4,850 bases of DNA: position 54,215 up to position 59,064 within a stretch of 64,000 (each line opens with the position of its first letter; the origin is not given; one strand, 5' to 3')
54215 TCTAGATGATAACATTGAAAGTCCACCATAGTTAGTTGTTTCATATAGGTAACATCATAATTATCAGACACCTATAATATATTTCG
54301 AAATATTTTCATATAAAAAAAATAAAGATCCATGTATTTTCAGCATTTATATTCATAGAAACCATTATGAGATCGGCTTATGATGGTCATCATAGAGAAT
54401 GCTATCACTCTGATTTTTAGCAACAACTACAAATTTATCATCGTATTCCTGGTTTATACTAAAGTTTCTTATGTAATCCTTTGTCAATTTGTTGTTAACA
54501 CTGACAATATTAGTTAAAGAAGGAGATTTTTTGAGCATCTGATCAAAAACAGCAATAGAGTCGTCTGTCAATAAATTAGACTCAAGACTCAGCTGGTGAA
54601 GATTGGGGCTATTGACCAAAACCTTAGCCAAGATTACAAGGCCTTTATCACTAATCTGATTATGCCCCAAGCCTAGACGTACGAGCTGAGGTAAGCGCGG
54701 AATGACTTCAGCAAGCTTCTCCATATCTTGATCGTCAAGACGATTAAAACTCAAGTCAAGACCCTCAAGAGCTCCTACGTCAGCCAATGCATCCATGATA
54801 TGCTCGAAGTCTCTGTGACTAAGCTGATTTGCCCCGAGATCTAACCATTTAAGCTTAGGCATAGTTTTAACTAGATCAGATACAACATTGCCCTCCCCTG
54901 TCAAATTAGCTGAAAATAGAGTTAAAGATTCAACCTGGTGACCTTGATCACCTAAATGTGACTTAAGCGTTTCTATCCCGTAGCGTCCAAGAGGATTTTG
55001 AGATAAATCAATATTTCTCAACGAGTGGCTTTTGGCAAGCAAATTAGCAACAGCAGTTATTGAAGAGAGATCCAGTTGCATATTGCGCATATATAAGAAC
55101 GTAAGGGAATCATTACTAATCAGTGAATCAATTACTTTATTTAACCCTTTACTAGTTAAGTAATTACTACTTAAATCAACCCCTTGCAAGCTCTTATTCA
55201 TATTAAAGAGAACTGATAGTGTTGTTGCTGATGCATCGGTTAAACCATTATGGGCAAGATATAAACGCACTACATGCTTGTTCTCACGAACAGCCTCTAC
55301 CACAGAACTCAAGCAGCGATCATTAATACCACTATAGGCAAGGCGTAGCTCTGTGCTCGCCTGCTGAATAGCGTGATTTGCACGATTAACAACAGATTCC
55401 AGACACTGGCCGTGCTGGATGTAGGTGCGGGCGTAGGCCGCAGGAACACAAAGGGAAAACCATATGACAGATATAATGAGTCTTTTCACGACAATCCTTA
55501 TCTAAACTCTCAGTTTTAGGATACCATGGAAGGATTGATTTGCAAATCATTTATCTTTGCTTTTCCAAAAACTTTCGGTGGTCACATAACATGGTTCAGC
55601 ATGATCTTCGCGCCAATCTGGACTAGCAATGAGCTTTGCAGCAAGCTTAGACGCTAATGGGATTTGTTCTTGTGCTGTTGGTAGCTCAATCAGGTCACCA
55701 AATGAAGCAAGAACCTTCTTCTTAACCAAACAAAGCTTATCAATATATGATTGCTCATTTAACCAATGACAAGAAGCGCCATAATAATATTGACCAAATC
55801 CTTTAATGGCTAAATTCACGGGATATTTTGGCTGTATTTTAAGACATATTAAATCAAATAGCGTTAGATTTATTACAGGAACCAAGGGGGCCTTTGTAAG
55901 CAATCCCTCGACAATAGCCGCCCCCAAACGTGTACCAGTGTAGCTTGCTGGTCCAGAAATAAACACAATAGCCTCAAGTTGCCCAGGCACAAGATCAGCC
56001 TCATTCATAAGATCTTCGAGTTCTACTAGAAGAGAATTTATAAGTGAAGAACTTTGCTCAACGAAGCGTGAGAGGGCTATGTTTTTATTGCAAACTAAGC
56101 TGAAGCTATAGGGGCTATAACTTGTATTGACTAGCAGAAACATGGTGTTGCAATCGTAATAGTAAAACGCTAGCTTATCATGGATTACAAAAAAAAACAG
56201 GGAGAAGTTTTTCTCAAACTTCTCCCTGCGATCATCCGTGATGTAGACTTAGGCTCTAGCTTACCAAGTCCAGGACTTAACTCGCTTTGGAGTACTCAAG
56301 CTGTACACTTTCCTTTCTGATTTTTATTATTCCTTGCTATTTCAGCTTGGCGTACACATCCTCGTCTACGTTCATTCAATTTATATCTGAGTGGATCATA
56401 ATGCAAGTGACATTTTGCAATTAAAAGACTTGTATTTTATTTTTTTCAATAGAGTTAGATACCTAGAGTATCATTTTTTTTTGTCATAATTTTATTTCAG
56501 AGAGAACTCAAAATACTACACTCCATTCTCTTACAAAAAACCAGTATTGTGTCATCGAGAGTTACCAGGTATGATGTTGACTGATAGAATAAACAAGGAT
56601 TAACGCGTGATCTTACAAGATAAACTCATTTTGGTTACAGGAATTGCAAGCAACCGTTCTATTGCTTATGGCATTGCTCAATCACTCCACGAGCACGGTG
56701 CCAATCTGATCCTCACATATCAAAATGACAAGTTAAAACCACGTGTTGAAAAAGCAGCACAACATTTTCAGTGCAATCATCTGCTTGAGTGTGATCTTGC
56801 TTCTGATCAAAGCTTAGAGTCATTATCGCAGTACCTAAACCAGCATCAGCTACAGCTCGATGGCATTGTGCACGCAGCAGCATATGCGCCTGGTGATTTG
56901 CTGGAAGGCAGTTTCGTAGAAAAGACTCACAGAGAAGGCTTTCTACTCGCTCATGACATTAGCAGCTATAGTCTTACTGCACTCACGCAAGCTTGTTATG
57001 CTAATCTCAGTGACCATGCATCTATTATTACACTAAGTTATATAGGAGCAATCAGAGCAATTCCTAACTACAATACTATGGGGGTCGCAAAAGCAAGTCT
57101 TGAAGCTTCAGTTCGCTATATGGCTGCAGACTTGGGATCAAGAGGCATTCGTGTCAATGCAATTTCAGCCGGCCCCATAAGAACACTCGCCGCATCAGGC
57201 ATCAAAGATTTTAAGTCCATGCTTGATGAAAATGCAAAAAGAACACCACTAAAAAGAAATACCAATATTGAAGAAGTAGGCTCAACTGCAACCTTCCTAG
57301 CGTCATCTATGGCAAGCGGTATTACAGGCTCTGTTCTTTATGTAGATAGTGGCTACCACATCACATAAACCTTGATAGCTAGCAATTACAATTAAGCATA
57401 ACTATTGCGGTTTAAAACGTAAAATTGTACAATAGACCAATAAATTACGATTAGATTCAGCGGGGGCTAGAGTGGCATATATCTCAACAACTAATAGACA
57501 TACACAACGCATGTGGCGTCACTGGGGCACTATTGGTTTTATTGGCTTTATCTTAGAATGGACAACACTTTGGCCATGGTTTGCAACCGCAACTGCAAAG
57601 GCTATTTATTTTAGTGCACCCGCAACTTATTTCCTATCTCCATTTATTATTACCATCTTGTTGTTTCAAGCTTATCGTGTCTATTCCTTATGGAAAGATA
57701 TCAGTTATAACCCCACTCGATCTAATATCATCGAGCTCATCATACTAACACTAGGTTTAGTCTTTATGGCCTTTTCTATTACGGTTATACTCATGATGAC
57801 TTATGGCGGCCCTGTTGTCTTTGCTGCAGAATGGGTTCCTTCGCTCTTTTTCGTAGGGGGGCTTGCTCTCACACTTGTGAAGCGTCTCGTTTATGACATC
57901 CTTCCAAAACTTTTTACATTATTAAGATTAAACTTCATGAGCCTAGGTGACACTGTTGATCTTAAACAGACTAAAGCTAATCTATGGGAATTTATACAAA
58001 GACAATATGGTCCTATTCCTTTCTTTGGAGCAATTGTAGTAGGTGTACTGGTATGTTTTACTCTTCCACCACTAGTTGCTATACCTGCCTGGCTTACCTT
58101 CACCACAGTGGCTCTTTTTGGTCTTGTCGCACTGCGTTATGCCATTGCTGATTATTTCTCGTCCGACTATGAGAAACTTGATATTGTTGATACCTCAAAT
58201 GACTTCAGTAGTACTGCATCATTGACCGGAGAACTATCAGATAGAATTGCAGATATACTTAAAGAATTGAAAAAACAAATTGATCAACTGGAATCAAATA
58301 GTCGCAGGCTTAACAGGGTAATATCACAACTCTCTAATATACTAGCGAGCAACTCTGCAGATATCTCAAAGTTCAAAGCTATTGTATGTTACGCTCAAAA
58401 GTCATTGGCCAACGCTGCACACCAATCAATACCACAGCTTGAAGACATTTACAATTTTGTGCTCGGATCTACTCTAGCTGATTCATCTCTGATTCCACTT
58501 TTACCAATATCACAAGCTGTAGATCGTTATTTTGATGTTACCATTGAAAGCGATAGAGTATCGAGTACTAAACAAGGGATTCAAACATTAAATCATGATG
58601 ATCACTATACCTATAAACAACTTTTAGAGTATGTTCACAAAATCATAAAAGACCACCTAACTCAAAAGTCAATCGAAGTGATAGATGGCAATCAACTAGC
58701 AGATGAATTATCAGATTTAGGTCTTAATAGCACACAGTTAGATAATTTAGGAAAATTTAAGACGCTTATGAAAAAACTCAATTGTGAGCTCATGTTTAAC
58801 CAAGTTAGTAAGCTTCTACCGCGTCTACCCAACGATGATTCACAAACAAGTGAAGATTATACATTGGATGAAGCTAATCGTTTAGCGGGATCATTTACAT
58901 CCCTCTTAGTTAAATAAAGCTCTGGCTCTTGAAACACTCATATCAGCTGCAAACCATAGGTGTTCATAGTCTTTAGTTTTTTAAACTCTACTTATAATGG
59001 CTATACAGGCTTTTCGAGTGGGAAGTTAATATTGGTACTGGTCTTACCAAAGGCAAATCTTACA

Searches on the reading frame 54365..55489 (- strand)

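Call 32: search_protein_families(library=pfam, proteins=[window:54365-55489:-], max_evalue=0.001)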
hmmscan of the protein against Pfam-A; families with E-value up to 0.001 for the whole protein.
window:54365-55489:- (374 aa): 6 families
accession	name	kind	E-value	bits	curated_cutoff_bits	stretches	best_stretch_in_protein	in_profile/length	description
PF12799.13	LRR_4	-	1.6e-11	44.5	27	0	267-309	1-38/44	Leucine Rich repeats (2 copies)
PF13516.12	LRR_6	-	8.3e-11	41.5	23.4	0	244-260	8-24/24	Leucine Rich repeat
PF00560.39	LRR_1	-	2.5e-09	35.9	20.6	0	156-175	1-20/23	Leucine Rich Repeat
PF13855.12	LRR_8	-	1.8e-08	34.5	27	0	206-251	20-61/61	Leucine rich repeat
PF24758.1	LRR_At5g56370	-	0.00023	21.3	27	0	241-334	13-97/227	FBD-associated F-box protein At5g56370, LRR repeats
PF24048.1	LRR_NXF1-5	-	0.00074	19.5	30.5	0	240-308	55-117/142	NXF1/2/3/5 leucine-rich repeat domain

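Call 48: search_protein_families(library=ncbifam, proteins=[window:54365-55489:-], max_evalue=0.01)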
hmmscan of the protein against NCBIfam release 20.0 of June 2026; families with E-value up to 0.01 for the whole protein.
window:54365-55489:- (374 aa): 2 families
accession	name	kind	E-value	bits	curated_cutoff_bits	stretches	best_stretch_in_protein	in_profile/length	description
NF038076.1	fam_STM4015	hypoth_equivalog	5.3e-06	25.7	275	1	208-294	176-260/290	STM4015 family protein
NF041381.1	XopAC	subfamily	0.00046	19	450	1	99-222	89-194/451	XopAC/AvrAC family type III secretion system effector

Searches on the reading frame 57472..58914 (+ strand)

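Call 32: search_protein_families(library=pfam, proteins=[window:57472-58914:+], max_evalue=0.001)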
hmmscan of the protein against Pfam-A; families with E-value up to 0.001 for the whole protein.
window:57472-58914:+ (481 aa): 0 families

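Call 48: search_protein_families(library=ncbifam, proteins=[window:57472-58914:+], max_evalue=0.01)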
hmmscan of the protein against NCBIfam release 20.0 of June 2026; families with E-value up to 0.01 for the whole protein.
window:57472-58914:+ (481 aa): 1 family
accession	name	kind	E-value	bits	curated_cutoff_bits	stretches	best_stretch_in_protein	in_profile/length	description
NF043058.1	T4SS_LegC2C7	subfamily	0.0048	15.9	350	0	158-303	18-164/348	LegC2/C7 family Dot/Icm T4SS effector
